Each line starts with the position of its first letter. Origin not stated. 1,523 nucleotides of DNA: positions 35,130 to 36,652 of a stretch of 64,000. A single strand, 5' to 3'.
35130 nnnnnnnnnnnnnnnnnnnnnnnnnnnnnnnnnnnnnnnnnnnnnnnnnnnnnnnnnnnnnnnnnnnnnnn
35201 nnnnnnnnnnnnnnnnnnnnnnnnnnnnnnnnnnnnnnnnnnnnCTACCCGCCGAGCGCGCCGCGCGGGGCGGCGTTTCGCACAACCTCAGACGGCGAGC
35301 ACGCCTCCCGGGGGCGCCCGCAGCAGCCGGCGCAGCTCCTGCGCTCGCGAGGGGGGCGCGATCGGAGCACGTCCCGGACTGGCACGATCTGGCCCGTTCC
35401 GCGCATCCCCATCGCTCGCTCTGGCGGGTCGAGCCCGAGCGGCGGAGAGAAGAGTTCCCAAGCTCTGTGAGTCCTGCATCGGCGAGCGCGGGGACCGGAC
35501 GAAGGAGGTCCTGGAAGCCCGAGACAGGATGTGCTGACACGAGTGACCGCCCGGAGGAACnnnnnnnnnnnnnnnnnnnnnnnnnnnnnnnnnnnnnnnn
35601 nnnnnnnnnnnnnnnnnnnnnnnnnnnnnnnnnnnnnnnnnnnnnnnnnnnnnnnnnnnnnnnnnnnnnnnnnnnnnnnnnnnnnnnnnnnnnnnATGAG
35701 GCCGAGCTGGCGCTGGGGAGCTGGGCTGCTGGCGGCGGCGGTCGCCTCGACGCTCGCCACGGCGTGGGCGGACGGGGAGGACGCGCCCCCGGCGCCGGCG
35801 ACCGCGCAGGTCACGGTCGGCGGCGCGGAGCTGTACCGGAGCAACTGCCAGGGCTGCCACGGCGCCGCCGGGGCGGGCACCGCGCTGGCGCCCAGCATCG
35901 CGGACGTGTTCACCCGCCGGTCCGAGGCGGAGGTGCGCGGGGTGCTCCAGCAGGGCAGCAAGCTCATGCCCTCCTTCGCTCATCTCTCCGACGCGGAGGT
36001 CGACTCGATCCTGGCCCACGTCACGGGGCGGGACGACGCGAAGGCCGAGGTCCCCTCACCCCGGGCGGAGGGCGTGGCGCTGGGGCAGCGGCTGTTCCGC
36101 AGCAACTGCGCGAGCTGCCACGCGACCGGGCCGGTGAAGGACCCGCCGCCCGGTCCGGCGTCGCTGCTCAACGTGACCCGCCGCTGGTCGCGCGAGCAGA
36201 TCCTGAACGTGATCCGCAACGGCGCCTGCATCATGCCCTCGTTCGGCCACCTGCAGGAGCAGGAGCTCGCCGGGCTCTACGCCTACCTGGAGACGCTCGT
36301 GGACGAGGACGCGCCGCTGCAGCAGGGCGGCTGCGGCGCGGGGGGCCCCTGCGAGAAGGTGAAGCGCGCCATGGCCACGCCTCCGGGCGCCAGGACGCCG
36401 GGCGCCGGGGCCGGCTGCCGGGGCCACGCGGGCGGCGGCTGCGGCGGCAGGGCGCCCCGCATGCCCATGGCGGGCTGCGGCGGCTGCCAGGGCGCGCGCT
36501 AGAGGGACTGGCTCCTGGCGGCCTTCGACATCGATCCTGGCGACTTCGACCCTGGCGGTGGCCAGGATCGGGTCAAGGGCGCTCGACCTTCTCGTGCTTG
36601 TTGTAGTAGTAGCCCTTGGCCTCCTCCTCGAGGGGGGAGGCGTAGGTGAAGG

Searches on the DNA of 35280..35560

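Call 25: search_rna_families(source=window, start=35280, end=35560, threshold=evalue, max_evalue=10, show_alignments=3)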
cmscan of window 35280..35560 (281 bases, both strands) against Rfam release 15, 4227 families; matches with E-value up to 10: 0.
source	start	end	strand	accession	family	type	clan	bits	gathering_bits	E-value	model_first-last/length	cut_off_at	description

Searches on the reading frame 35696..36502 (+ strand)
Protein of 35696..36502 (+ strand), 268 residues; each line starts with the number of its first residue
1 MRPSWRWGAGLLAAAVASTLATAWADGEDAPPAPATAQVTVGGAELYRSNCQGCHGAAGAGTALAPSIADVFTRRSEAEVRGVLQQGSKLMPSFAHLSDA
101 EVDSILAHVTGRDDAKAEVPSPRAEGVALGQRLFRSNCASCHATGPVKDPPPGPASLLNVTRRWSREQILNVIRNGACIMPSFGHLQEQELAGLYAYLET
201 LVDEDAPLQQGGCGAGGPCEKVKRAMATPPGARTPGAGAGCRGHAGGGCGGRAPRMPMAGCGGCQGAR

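Call 23: search_protein_families(library=pfam, proteins=[window:35696-36502:+], max_evalue=0.001)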
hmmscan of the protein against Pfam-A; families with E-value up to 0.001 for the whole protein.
window:35696-36502:+ (268 aa): 3 families
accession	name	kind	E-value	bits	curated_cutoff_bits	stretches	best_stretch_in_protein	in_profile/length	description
PF13442.11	Cytochrome_CBB3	-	1.8e-29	102.3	27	2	128-198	4-68/68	Cytochrome C oxidase, cbb3-type, subunit III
PF00034.26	Cytochrom_C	-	2.7e-17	64.3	21.3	2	127-201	1-89/90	Cytochrome c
PF14495.11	Cytochrom_C550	-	1.9e-05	24.8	27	0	125-148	24-47/136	Cytochrome c-550 domain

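Call 56: find_homologous_proteins(query=window:35696-36499:+, max_evalue=1e-10)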
Query seq(268 aa) (268 aa): 4 proteins with E <= 1e-10 among 8000 candidates.
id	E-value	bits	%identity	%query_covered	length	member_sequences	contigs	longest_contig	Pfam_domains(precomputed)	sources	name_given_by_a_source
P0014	3.2e-175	600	100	100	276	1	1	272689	PF14495.12,PF13442.12,PF00034.27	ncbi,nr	ncbi:MAG: c-type cytochrome [Planctomycetes bacterium]|nr:c-type cytochrome [Planctomycetota bacteri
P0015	1.1e-121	424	78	89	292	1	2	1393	PF13442.12,PF00034.27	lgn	-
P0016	4.7e-25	107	39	59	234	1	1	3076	PF13442.12,PF00034.27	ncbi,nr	ncbi:MAG: c-type cytochrome, partial [Deltaproteobacteria bacterium]|nr:c-type cytochrome [Deltaprot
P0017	7.8e-18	83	35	67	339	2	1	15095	PF14495.12,PF13442.12,PF00034.27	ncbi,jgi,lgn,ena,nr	ncbi:MAG: hypothetical protein DRJ42_15000 [Deltaproteobacteria bacterium]|nr:MAG: hypothetical prot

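Call 57: find_encoding_contigs(protein=P0015, flank=10000, max_places=4)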
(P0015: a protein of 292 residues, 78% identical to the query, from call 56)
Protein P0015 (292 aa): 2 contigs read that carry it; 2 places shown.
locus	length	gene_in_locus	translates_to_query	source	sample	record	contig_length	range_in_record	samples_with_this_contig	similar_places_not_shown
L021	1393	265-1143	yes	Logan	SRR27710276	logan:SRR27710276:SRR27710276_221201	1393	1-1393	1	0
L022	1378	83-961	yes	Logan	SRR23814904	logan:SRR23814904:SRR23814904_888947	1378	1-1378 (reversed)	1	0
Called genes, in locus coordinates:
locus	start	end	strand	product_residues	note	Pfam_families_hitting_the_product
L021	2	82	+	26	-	?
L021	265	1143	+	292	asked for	PF00034:Cytochrom_C (weak), PF13442:Cytochrome_CBB3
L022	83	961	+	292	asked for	PF00034:Cytochrom_C (weak), PF13442:Cytochrome_CBB3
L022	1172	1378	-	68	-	?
